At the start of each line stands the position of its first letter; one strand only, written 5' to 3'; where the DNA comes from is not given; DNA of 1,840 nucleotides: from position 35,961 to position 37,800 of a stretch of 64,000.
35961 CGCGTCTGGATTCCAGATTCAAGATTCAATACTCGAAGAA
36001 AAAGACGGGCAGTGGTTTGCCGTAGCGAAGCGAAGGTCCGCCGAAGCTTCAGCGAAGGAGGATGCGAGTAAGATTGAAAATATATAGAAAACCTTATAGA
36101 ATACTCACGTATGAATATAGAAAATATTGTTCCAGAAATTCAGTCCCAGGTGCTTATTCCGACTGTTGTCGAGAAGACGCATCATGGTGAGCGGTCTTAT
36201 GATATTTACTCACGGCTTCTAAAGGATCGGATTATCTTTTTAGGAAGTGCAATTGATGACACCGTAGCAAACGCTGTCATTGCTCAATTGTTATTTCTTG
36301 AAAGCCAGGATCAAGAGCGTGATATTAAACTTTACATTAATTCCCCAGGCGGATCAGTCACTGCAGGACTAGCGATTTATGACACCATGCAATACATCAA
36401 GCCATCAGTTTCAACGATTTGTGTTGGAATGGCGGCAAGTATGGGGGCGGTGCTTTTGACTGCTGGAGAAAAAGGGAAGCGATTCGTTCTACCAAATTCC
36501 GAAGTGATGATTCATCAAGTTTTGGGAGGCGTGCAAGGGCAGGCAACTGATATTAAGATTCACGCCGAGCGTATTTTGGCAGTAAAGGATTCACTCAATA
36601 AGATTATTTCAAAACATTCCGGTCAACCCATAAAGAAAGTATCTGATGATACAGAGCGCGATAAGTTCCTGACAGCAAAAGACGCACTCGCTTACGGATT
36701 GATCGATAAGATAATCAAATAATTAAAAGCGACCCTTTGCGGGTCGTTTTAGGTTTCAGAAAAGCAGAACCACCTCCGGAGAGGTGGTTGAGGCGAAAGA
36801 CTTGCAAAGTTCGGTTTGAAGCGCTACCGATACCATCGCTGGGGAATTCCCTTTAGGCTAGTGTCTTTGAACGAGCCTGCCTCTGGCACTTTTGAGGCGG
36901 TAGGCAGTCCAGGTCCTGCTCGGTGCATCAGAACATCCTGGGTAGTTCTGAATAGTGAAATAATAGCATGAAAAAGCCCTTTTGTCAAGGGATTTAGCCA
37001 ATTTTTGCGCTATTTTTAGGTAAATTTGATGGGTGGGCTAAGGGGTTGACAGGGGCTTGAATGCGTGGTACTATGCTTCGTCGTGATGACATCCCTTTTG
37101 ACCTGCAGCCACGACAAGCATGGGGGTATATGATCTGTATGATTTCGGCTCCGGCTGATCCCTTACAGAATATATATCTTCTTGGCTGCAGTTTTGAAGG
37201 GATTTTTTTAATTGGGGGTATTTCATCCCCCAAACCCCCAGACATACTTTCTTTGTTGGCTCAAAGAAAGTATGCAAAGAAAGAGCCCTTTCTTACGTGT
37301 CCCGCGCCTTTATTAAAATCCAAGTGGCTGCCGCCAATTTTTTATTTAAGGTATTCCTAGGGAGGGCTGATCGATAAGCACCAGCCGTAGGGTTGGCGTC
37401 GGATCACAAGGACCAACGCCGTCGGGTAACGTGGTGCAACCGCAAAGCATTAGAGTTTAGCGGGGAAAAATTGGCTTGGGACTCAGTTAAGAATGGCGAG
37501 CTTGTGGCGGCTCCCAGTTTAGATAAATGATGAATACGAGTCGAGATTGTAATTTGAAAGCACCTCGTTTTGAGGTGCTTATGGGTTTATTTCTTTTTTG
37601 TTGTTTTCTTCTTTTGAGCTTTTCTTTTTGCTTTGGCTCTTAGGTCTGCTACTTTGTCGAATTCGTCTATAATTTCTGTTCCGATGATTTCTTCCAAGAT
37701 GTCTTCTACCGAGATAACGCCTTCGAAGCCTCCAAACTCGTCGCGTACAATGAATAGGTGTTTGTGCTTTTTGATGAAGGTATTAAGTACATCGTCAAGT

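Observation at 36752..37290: Divergent strong promoters driving two ORF-less transcripts in an 860-bp intergenic region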

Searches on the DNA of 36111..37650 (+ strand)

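Call 4: search_rna_families(source=window, start=36650, end=37650, threshold=evalue, max_evalue=10, show_alignments=4)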
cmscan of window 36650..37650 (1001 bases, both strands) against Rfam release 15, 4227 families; matches with E-value up to 10: 10.
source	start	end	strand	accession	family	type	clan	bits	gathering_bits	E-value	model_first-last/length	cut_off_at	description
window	37467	37587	+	RF02644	Spy490380c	Gene; sRNA;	-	21.4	65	7.2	1-96/96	no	S. pyogenes small RNA Spy490380c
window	37187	37280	+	RF01797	fstAT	Gene; antitoxin;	-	19.6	72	1.3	1-94/94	no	Fst antitoxin sRNA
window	37207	37251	-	RF03140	S4-Clostridia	Cis-reg; leader;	CL00119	19.2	37.5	0.14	1-55/55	no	S4-Clostridia ribosomal protein leader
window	37116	37187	+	RF04242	mir-5595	Gene; miRNA;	-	19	100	1.1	1-72/72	no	mir-5595 microRNA precursor family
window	37231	37285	-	RF00668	mir-302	Gene; miRNA;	CL00096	16.1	55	7.5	1-68/68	no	mir-302 microRNA precursor family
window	37207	37244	-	RF02979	freshwater-1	Gene; sRNA;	-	15.2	72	2.9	1-62/62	no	freshwater-1 RNA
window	37214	37238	+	RF01785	blv_FSE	Cis-reg; frameshift_element;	-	14.9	34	9.7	1-27/27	no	ribosomal frameshift site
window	37198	37323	+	RF04209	MIR7533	Gene; miRNA;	-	14.3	230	4.9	64-186/249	no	MIR7533 microRNA precursor family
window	37080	37102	+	RF00289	SNORND104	Gene; snRNA; snoRNA; CD-box;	CL00077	13.6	40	4.2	1-70/70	no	Small nucleolar RNA SNORD104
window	37523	37544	+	RF01123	sR35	Gene; snRNA; snoRNA; CD-box;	-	12.4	60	3.5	1-57/57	no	Small nucleolar RNA sR35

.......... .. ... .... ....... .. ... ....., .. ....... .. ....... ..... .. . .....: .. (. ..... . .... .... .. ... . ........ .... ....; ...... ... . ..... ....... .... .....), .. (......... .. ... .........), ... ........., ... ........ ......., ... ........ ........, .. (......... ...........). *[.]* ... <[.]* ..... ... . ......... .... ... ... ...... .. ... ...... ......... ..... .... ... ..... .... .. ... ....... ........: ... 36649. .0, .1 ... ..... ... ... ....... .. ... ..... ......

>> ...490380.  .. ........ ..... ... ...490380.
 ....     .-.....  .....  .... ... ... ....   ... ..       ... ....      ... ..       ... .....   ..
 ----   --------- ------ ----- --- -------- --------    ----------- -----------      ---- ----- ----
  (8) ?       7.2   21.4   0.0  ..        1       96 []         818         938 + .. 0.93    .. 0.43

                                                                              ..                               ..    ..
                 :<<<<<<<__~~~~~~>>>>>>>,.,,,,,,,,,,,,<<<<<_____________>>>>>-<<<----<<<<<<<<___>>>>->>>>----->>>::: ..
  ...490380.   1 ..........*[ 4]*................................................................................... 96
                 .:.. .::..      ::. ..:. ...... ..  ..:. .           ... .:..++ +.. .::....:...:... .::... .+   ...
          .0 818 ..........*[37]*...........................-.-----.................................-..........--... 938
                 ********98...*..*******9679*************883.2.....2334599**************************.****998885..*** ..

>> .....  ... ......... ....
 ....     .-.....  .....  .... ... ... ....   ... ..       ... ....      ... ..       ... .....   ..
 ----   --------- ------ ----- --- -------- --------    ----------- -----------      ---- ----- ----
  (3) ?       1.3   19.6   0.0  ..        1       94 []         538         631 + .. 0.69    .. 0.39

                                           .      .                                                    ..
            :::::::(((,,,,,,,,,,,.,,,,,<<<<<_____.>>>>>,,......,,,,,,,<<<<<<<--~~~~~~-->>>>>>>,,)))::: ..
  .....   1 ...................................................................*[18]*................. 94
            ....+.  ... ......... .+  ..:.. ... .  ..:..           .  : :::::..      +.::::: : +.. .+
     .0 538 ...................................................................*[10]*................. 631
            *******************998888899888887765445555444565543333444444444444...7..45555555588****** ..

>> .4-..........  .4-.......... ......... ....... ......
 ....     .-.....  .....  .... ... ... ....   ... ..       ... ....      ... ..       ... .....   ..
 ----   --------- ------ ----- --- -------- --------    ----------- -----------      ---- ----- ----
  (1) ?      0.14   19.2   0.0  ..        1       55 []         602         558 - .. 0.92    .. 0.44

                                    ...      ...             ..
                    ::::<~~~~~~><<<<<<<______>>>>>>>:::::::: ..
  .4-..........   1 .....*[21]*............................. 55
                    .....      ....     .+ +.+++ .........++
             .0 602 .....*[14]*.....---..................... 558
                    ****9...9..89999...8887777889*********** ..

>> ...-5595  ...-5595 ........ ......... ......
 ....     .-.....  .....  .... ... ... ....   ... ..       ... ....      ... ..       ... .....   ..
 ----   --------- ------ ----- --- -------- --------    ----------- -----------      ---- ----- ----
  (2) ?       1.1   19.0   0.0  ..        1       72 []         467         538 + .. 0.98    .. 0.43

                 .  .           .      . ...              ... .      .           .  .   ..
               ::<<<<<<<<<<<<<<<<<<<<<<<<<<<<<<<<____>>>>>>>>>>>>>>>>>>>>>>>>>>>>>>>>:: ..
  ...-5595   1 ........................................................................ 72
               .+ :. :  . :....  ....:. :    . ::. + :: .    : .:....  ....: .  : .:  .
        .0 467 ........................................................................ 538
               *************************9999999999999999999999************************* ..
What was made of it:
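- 36790..36953 (-): Body of the minus transcript, about 165 nt and specific to this species. It contains a 34-codon ORF (ATG 36927 to stop 36823) preceded by AGGA. No Rfam match (call 4).
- On Type I toxin-antitoxin RNA (fstAT, RF01797): Only 19.6 bits against a gathering score of 72 at 37187-37280 (call 4).
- There is no Rfam match (call 4).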

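Call 18: search_rna_families(sources=[L010, L011, L012, L013, L015, L016, L017], threshold=gathering)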
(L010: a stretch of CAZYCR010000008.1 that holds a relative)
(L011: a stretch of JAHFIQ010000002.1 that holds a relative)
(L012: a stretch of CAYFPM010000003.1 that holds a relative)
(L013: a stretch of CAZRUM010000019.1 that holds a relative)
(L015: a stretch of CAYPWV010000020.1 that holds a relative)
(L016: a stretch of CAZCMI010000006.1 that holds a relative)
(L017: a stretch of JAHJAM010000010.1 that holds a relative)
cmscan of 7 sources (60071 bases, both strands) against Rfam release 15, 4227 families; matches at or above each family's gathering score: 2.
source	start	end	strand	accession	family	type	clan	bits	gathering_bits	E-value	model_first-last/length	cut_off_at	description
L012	8490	8576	-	RF00005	tRNA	Gene; tRNA;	CL00001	59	29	3.1e-10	1-71/71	no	tRNA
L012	8337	8423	-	RF00005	tRNA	Gene; tRNA;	CL00001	56.6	29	1.4e-09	1-71/71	no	tRNA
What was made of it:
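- On 6S RNA (RF00013), plus RNA: No match at the gathering score in 7 relatives (call 18).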

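Call 21: build_rna_model(alignment_id=A1)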
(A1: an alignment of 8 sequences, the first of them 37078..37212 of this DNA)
Model R1 built from alignment A1 (8 sequences, 159 columns); structure: RNAalifold consensus.
model positions 135; base pairs 36; branch points 0; effective number of sequences 2.76; information 0.59 bits per position. Calibrated on 0.2 Mb of random sequence (short: E-values are rough).
structure used (alignment columns):
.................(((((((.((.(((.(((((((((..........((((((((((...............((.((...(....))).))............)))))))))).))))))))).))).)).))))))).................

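Call 22: search_with_rna_model(model_id=R1, sources=[window, L010, L011, L012, L013, L014, L015, L016, L017, L018, L019, L020, L021, L022, L023, L024, L025, L026, L027, L028, L029, L030, L031, L032, L033, L034, L035, L036, L037, L038, L039, L040, L041, L042, L043, L044, L045, L046, L047, L048, L049, L050, L051, L052, L053, L054, L055, L056, L057, L058, L059, L060, L061, L062, L063, L064, L065, L066, L067, L068, L069, L070, L071, L072, L073, L074, L075, L076, L077, L078, L079, L080, L081, L082, L083, L084, L085, L086, L087, L088, L089, L090, L091, L092], max_evalue=1)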
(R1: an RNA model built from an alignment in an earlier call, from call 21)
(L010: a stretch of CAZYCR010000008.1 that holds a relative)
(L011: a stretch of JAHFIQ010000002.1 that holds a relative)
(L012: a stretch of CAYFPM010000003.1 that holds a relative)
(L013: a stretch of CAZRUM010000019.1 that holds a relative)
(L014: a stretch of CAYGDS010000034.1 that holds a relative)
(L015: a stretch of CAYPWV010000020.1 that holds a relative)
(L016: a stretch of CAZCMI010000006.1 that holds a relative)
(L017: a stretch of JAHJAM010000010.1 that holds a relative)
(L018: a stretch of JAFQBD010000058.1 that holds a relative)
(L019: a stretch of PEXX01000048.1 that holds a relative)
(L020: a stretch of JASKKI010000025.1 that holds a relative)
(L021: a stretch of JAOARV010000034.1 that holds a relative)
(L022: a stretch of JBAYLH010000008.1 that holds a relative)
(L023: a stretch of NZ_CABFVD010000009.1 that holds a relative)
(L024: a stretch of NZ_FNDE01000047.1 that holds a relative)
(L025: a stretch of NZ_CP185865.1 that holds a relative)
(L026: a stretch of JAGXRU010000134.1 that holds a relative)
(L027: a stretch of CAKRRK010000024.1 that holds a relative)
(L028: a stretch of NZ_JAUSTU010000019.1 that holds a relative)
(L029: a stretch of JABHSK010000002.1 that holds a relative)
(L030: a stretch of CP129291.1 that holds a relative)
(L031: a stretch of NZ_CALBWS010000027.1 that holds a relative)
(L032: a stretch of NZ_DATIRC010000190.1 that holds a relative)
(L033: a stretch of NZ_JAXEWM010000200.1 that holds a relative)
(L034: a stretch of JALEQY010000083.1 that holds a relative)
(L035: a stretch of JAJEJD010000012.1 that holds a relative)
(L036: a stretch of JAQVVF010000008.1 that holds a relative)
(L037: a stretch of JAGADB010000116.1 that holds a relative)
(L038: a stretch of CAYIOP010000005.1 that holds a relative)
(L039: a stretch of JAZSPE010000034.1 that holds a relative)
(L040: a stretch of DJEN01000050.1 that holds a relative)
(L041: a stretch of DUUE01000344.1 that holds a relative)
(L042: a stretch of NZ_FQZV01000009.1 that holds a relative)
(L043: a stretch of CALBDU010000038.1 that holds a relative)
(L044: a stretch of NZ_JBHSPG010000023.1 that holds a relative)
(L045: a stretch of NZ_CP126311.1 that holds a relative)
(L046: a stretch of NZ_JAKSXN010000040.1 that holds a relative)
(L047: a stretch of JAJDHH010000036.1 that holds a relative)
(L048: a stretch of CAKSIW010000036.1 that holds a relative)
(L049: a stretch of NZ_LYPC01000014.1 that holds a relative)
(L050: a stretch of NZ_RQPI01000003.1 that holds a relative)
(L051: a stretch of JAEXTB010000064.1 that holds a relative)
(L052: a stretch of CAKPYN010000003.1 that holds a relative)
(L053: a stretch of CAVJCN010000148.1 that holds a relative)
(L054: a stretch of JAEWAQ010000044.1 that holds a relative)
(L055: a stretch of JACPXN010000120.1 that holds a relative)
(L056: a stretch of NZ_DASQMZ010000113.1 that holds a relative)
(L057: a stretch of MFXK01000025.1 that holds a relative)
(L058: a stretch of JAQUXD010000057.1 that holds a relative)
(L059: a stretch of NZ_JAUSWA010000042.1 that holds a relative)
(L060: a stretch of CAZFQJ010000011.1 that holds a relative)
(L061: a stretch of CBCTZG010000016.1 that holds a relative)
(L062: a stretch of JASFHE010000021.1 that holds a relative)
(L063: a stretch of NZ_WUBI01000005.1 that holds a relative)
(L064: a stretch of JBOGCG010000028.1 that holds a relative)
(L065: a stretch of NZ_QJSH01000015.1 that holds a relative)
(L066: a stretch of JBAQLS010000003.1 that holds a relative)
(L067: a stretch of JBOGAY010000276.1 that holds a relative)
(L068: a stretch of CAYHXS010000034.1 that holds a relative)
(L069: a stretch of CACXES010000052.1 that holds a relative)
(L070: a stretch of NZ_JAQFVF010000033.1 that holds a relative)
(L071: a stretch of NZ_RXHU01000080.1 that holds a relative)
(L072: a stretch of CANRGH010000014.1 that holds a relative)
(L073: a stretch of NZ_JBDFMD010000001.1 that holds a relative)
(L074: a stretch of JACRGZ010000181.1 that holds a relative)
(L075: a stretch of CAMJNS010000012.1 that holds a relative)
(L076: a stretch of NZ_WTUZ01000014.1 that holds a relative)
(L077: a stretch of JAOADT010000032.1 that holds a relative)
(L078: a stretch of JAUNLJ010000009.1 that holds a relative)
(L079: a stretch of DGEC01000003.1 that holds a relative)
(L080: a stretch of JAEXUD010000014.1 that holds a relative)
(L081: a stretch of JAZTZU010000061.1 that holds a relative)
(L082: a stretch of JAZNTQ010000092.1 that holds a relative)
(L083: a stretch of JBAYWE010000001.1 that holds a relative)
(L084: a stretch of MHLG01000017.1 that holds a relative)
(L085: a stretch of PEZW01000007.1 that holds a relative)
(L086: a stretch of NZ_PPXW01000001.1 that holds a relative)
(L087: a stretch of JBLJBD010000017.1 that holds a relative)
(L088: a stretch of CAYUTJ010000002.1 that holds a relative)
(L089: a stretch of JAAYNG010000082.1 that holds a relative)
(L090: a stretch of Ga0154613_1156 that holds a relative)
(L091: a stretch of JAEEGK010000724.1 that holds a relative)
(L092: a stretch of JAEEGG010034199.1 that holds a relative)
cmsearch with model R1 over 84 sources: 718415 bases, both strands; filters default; matches with E-value up to 1: 15.
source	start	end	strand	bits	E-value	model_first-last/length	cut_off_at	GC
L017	4800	4933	+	120.6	5.1e-31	1-135/135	no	0.48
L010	4634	4768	+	120.2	6.7e-31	1-135/135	no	0.53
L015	4670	4807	+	113.7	4.9e-29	1-135/135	no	0.5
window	37080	37215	+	108.5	1.4e-27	1-135/135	no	0.44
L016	4719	4855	+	105.8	8.7e-27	1-135/135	no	0.57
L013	4707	4841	-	105.1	1.4e-26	1-135/135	no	0.46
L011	4755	4891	+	105.1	1.4e-26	1-135/135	no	0.47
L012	5093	5226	-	103.1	5.2e-26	1-135/135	no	0.49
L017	4799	4932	-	36.5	5.7e-07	1-135/135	no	0.48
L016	4718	4854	-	31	2.2e-05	1-135/135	no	0.56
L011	4754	4890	-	28.9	8.5e-05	1-135/135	no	0.47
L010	4633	4767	-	22.2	0.007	1-135/135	no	0.53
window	37079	37214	-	18.2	0.1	1-135/135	no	0.44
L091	12546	12624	+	15.9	0.44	28-107/135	no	0.52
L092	2557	2635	+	15.9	0.44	28-107/135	no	0.52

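Call 44: search_with_rna_model(model_id=R1, sources=[window, L010, L011, L012, L013, L015, L016, L017, L093, L094, L095, L097, L098, L099], max_evalue=1e-10, make_alignment=true)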
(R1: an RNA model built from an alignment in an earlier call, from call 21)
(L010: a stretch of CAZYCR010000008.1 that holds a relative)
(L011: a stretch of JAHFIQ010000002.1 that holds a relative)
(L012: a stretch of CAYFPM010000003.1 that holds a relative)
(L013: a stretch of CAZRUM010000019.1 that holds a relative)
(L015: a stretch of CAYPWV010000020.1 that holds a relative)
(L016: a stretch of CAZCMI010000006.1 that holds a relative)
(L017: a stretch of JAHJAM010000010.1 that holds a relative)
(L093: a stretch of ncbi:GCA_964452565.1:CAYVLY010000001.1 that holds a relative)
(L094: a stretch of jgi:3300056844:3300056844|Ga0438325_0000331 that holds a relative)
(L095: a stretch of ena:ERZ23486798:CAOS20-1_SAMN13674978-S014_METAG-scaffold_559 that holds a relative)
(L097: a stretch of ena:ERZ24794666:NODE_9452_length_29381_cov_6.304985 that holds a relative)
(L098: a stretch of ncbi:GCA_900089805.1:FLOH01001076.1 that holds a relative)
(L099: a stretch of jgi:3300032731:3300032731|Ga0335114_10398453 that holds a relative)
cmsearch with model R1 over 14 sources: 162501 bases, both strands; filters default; matches with E-value up to 1e-10: 14.
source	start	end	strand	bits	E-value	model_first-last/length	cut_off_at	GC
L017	4800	4933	+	120.6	1.2e-31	1-135/135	no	0.48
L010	4634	4768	+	120.2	1.5e-31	1-135/135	no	0.53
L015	4670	4807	+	113.7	1.1e-29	1-135/135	no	0.5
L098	4587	4722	+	111.7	4.1e-29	1-135/135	no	0.46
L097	4567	4702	+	110.2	1.1e-28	1-135/135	no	0.44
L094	5741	5876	+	109.1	2.3e-28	1-135/135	no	0.45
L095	3794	3929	+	108.9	2.6e-28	1-135/135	no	0.48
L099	3743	3878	+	108.7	2.9e-28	1-135/135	no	0.46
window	37080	37215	+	108.5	3.2e-28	1-135/135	no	0.44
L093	4587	4722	+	108.2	4e-28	1-135/135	no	0.47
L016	4719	4855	+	105.8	2e-27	1-135/135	no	0.57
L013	4707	4841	-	105.1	3.1e-27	1-135/135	no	0.46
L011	4755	4891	+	105.1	3.2e-27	1-135/135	no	0.47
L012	5093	5226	-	103.1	1.2e-26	1-135/135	no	0.49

Alignment A2: 14 matches aligned to the model, 141 columns, each read 5' to 3' on its own strand. Consensus structure (alignment columns), stored with it:
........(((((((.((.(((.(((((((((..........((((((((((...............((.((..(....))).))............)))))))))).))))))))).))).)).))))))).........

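Call 66: search_with_rna_model(model_id=R1, sources=[L100, L101, L102, L103, L104, L105], max_evalue=0.01, show_alignments=3)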
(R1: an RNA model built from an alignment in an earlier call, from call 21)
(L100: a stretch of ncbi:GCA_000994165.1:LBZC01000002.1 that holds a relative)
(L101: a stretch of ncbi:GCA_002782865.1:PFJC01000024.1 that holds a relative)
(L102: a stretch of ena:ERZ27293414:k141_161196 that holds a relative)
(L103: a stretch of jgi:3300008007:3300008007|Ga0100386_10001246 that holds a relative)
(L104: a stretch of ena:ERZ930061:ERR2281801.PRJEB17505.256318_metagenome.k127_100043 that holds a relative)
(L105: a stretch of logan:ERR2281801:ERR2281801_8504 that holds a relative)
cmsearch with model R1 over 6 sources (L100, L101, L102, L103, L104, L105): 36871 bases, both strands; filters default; matches with E-value up to 0.01: 11.
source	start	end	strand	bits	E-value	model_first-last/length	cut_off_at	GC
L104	3644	3778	+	114.5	1.5e-30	1-135/135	no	0.55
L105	3644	3778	+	114.5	1.5e-30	1-135/135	no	0.55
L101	3716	3851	+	106.1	3.6e-28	1-135/135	no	0.44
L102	3716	3851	+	106.1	3.6e-28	1-135/135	no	0.44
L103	3716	3851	+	106.1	3.6e-28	1-135/135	no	0.44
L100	3681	3816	-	104.1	1.3e-27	1-135/135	no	0.49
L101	3715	3850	-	23.3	0.00018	1-135/135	no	0.45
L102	3715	3850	-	23.3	0.00018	1-135/135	no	0.45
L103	3715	3850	-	23.3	0.00018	1-135/135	no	0.45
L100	3682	3817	+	21.2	0.00072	1-135/135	no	0.49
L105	3643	3777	-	17.5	0.0078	1-135/135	no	0.54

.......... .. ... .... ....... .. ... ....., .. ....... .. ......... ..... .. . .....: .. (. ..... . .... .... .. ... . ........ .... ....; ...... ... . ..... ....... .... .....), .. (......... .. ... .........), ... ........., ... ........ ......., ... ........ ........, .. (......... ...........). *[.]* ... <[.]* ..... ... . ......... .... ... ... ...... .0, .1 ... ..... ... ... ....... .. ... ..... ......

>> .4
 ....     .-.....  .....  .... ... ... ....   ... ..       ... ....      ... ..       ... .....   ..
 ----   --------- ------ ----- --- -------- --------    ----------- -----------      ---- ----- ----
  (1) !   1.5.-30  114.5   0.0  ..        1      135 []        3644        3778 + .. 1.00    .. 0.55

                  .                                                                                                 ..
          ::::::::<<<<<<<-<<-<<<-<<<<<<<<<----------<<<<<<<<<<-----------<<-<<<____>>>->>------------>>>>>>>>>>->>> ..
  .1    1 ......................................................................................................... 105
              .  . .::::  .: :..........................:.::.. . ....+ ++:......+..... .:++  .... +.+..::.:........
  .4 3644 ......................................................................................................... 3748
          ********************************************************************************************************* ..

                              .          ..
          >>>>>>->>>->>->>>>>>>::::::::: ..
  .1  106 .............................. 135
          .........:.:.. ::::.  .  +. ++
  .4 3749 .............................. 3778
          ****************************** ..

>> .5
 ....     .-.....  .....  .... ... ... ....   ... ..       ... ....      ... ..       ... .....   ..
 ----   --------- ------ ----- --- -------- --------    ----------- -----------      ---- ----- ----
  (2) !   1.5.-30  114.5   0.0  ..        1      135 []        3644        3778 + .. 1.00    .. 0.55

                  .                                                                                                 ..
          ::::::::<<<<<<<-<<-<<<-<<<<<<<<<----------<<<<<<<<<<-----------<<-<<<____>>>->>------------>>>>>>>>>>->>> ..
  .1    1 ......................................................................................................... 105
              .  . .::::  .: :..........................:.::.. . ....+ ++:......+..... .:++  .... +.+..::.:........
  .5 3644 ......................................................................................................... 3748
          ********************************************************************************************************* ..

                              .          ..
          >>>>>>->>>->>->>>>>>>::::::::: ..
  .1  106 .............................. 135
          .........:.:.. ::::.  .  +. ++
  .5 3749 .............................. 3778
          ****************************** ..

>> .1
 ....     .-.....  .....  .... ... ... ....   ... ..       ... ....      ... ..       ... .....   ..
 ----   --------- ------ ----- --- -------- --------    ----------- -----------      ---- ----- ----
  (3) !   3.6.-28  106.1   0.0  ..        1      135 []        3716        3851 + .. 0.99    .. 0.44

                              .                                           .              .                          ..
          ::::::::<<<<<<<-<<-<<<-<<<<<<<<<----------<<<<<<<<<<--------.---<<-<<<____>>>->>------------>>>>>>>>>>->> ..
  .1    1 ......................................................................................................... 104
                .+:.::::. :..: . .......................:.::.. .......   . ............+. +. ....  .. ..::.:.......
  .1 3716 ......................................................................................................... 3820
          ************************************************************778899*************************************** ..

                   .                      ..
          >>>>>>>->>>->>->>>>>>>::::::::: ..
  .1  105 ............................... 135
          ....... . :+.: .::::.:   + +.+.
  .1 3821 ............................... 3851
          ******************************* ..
